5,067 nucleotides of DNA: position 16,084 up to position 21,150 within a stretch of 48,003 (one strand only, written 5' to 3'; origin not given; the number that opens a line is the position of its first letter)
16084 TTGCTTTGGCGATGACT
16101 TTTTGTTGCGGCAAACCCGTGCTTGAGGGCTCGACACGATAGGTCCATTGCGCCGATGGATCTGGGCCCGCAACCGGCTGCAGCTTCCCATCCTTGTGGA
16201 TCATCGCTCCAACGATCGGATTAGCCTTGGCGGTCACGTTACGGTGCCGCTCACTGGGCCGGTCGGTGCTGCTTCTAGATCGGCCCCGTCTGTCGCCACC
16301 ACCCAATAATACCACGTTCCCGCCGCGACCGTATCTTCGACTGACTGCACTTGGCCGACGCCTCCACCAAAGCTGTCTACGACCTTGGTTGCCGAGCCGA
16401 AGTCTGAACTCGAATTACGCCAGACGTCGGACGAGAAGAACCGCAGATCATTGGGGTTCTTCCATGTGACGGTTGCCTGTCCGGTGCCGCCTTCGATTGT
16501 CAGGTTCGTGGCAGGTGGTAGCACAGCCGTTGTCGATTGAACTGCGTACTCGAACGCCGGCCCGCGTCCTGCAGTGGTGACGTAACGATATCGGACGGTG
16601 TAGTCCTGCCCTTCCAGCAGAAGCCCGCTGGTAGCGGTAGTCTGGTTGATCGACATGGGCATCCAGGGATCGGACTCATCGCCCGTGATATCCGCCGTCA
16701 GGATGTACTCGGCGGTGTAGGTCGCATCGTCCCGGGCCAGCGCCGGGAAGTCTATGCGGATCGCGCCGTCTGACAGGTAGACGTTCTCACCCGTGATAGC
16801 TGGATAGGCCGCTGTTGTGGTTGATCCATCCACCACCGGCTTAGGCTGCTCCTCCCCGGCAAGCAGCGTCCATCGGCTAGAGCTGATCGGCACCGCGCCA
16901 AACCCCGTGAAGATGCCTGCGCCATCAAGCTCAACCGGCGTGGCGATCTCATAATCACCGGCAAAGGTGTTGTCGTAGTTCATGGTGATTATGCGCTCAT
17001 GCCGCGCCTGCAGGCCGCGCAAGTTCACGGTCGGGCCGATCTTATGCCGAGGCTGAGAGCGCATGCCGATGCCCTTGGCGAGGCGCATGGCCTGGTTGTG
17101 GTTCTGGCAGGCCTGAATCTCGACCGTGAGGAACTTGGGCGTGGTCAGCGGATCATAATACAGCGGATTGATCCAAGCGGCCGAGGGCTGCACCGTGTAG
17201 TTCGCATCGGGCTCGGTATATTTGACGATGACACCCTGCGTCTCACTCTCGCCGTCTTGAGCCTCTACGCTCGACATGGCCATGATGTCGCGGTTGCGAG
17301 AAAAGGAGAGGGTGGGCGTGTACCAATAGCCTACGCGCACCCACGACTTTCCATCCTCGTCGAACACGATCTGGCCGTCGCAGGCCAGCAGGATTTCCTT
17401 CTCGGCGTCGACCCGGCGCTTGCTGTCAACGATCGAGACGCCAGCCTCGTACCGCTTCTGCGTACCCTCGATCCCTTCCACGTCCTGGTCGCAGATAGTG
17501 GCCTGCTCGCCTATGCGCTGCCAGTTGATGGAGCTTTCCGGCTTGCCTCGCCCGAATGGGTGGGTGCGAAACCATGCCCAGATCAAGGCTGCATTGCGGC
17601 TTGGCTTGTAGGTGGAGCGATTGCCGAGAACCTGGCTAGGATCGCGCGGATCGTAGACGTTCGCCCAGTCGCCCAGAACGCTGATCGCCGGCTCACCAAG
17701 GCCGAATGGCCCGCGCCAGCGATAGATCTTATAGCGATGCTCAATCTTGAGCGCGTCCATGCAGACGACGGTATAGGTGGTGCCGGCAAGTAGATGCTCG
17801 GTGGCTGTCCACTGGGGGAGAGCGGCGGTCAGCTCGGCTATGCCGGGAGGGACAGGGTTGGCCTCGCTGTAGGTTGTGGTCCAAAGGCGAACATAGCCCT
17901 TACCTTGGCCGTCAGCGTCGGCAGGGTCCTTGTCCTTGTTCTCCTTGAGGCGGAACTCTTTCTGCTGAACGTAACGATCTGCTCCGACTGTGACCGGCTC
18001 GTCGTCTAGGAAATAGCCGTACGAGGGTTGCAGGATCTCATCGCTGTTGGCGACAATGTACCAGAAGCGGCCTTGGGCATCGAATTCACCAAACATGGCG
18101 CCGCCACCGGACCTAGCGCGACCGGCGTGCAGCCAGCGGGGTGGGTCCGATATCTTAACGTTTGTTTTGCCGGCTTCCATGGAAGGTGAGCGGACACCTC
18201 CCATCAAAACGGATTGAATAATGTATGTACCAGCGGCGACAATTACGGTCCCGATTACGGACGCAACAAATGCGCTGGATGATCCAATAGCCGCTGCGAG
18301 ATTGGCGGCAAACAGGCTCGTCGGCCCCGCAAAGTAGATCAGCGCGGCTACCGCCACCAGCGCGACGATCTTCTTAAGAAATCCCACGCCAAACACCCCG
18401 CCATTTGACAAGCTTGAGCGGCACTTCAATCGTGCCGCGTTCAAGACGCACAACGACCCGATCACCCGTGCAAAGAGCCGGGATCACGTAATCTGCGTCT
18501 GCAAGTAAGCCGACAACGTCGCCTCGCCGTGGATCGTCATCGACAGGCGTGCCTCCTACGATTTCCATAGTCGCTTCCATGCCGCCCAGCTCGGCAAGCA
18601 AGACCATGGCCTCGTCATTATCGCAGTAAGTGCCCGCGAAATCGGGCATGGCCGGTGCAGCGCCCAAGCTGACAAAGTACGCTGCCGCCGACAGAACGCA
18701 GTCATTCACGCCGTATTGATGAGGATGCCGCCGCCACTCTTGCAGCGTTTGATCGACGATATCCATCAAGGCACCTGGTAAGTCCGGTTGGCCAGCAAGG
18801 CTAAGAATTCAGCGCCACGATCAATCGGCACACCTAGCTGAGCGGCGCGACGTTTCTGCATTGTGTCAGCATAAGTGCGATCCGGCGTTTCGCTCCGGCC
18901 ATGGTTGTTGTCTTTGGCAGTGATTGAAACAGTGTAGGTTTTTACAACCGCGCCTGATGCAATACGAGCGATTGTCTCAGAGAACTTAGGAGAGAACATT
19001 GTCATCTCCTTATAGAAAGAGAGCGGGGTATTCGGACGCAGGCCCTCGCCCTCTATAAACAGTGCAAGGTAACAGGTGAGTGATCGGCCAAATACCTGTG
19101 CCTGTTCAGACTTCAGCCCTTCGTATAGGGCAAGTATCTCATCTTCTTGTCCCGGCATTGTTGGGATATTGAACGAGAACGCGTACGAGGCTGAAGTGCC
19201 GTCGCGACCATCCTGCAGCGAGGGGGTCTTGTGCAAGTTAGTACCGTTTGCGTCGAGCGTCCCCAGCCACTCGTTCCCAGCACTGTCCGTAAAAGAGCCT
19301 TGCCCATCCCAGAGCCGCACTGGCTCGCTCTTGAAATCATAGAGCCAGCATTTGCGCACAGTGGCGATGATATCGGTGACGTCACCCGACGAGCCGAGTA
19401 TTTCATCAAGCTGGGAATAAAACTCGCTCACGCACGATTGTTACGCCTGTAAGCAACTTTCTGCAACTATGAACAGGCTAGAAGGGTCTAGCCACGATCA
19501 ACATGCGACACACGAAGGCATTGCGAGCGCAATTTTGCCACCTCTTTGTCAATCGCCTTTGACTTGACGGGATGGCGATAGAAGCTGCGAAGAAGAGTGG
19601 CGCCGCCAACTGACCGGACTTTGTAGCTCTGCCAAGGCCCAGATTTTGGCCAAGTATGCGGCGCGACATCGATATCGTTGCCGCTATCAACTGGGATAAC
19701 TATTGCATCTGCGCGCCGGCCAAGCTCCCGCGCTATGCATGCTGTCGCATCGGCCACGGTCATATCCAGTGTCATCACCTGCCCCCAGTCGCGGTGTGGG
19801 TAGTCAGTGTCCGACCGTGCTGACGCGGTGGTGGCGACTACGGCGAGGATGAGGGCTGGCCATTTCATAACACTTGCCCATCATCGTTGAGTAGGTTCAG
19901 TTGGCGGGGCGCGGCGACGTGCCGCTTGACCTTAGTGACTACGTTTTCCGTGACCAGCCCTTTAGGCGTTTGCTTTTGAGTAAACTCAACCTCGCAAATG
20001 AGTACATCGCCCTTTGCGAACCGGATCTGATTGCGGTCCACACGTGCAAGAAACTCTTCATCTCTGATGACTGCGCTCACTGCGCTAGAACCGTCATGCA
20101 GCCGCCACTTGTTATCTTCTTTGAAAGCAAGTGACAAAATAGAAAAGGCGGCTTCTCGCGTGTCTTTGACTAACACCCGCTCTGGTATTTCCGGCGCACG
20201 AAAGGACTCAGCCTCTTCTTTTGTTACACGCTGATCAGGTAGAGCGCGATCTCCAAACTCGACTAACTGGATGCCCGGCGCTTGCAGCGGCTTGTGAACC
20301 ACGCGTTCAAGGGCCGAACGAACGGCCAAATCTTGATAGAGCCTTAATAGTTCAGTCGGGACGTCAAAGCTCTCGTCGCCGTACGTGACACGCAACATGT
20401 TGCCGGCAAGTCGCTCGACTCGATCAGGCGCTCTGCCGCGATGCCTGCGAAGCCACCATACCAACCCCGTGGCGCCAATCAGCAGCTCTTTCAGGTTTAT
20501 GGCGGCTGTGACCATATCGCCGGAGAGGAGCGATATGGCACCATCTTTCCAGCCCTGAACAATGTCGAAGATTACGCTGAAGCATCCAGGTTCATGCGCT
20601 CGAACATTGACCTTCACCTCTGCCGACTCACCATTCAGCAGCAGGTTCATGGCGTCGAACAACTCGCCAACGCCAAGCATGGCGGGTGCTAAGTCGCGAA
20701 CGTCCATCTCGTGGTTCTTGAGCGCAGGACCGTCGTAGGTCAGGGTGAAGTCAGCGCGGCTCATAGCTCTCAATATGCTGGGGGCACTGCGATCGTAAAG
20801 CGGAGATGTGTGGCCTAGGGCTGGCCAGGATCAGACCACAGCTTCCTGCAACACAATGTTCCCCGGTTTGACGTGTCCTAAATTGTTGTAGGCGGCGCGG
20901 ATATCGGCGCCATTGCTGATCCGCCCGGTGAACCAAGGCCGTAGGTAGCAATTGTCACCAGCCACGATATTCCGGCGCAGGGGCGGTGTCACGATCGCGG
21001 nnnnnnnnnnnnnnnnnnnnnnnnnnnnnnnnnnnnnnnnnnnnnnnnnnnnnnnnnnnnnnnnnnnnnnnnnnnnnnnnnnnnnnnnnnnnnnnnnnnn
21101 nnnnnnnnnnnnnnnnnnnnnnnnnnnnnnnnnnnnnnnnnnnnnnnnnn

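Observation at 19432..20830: Low-GC two-gene cassette (299-aa orphan + 126-aa signal-peptide protein) wedged into the tail-tip module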

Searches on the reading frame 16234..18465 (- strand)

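Call 5: search_protein_families(library=pfam, proteins=[window:16234-18465:-], max_evalue=0.1)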
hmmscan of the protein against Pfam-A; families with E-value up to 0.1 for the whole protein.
window:16234-18465:- (743 aa): 0 families

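Call 7: search_protein_families(library=phrogs, proteins=[window:16234-18465:-], max_evalue=0.01)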
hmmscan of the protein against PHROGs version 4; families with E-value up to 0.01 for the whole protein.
window:16234-18465:- (743 aa): 2 families
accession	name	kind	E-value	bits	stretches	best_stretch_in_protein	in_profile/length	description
phrog_5616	-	tail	4.8e-65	221.3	1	45-671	14-653/873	tail fiber protein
phrog_19394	-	tail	0.00021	20.7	1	649-734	84-165/999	tail fiber protein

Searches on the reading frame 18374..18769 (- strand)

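Call 5: search_protein_families(library=pfam, proteins=[window:18374-18769:-], max_evalue=0.1)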
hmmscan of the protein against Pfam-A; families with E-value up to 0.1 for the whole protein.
window:18374-18769:- (131 aa): 1 family
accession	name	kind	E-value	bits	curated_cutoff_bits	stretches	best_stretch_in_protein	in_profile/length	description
PF22262.2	DUF6950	-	4.9e-12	46.5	27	1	6-128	11-133/134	Domain of unknown function (DUF6950)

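Call 7: search_protein_families(library=phrogs, proteins=[window:18374-18769:-], max_evalue=0.01)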
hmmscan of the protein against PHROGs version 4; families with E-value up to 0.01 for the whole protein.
window:18374-18769:- (131 aa): 1 family
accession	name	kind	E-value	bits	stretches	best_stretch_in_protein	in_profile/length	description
phrog_2134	-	unknown function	5.3e-14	53.2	1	5-128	10-133/135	-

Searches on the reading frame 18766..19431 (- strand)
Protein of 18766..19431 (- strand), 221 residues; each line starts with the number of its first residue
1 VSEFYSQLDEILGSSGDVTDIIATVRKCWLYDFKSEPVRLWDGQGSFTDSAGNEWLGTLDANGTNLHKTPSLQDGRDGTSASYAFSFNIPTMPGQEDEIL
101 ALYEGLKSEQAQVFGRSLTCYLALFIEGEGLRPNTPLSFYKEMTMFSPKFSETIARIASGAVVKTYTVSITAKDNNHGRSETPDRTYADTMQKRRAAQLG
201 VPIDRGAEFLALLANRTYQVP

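Call 5: search_protein_families(library=pfam, proteins=[window:18766-19431:-], max_evalue=0.1)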
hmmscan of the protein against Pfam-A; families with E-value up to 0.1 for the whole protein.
window:18766-19431:- (221 aa): 0 families

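Call 7: search_protein_families(library=phrogs, proteins=[window:18766-19431:-], max_evalue=0.01)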
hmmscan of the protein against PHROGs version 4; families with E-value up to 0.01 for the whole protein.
window:18766-19431:- (221 aa): 1 family
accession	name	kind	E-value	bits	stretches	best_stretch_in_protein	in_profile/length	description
phrog_2048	-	tail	0.0073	16.3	0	32-214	200-352/390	tail protein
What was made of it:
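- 18766..19431 (-): 221-aa second tail-tip gene (hub position). It is the downstream flank of the slot and is not cargo, despite having the lowest GC here (0.535). Weak phrog_2048 tail hit (call 7).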

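Call 8: search_protein_families(library=ncbifam, proteins=[window:18766-19431:-], max_evalue=1)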
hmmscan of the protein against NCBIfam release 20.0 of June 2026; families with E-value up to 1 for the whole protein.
window:18766-19431:- (221 aa): 0 families

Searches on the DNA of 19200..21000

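Call 108: search_rna_families(source=window, start=19200, end=21000, threshold=evalue, max_evalue=1)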
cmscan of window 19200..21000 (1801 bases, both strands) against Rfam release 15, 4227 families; matches with E-value up to 1: 0.
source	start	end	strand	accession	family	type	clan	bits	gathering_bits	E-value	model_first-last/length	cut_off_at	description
